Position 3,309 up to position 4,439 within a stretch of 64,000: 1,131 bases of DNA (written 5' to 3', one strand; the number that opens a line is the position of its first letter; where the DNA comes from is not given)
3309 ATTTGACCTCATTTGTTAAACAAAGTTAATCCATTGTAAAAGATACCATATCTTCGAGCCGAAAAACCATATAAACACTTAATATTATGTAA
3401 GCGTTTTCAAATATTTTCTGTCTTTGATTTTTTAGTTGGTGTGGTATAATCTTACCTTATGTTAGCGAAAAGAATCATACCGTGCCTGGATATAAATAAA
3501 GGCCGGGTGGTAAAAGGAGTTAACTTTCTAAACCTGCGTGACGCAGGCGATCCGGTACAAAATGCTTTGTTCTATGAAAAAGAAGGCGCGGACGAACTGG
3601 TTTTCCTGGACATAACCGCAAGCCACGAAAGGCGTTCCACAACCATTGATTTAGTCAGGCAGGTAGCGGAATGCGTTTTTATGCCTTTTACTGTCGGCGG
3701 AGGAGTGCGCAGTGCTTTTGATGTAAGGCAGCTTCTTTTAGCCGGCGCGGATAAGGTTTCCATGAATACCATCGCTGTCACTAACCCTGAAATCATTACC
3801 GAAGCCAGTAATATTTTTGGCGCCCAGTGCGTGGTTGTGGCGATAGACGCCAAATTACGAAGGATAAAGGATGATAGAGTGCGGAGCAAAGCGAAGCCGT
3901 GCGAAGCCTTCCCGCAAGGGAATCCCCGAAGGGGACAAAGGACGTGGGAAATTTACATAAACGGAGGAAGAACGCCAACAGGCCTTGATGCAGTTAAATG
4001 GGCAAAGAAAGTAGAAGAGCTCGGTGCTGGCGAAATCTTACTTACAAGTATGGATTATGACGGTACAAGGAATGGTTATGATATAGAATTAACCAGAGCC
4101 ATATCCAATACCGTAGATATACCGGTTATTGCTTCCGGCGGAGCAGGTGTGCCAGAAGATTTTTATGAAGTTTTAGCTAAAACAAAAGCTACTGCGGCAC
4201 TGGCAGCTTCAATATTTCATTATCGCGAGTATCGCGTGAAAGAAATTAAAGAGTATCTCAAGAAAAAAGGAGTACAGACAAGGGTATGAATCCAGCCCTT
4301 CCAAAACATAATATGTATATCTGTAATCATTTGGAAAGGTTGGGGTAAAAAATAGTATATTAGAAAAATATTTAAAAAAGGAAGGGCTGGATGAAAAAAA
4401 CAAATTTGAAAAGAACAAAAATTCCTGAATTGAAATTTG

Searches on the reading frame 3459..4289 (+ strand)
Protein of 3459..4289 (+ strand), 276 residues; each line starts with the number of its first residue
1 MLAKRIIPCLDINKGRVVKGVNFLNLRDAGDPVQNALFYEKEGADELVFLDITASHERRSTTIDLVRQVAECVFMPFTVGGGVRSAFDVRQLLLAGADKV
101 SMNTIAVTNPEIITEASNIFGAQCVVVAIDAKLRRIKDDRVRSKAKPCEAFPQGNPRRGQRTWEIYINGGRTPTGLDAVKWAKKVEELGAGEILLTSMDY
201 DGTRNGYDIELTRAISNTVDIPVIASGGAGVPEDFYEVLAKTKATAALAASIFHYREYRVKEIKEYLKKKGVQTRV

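Call 71: search_protein_families(library=pfam, proteins=[window:3459-4286:+], max_evalue=0.001)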
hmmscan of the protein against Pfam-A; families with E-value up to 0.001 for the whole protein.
window:3459-4286:+ (276 aa): 6 families
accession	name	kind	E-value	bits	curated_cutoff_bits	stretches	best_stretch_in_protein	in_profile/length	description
PF00977.27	His_biosynth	-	1.1e-80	270.9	23.6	1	5-258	1-227/228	Histidine biosynthesis protein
PF03060.21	NMO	-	1.1e-07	32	28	0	178-264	145-237/331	Nitronate monooxygenase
PF02581.23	TMP-TENI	-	4e-05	23.5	27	0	36-102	108-176/180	Thiamine monophosphate synthase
PF01180.27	DHO_dh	-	0.00017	21.3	27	0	59-112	223-279/291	Dihydroorotate dehydrogenase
PF05690.20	ThiG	-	0.00082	19.2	23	0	180-240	135-195/247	Thiazole biosynthesis protein ThiG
PF01207.24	Dus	-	0.00096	18.8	20.4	0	53-117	161-227/311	Dihydrouridine synthase (Dus)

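Call 87: find_encoding_contigs(protein=window:3459-4289:+, flank=10000, max_places=2)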
Protein window:3459-4289:+ (276 aa): 4 contigs read that carry it; 2 places shown.
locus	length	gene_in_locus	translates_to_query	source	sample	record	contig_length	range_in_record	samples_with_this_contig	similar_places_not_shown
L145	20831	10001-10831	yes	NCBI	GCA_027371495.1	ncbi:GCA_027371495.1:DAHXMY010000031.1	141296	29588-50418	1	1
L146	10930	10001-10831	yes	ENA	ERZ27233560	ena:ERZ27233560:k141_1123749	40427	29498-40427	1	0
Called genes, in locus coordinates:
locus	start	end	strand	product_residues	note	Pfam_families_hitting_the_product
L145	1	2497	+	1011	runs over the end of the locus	PF00873:ACR_tran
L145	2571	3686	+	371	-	PF04339:FemAB_like, PF13480:Acetyltransf_6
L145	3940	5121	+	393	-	PF01209:Ubie_methyltran (weak), PF08241:Methyltransf_11 (weak), PF08242:Methyltransf_12, PF13847:Methyltransf_31 (weak)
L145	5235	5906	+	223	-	-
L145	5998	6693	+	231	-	-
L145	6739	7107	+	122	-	PF00072:Response_reg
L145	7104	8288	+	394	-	PF00989:PAS, PF08448:PAS_4, PF13426:PAS_9, PF08447:PAS_3 (weak), PF00512:HisKA, PF02518:HATPase_c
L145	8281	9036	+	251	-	PF13462:Thioredoxin_4, PF13098:Thioredoxin_2, PF01323:DSBA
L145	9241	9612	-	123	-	-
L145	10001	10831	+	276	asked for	PF00977:His_biosynth, PF03060:NMO (faint)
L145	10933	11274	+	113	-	PF01502:PRA-CH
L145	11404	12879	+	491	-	PF04715:, PF00425:Chorismate_bind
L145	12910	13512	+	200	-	-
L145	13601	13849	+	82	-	PF00886:Ribosomal_S16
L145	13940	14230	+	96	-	PF02699:YajC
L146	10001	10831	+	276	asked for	PF00977:His_biosynth, PF03060:NMO (faint)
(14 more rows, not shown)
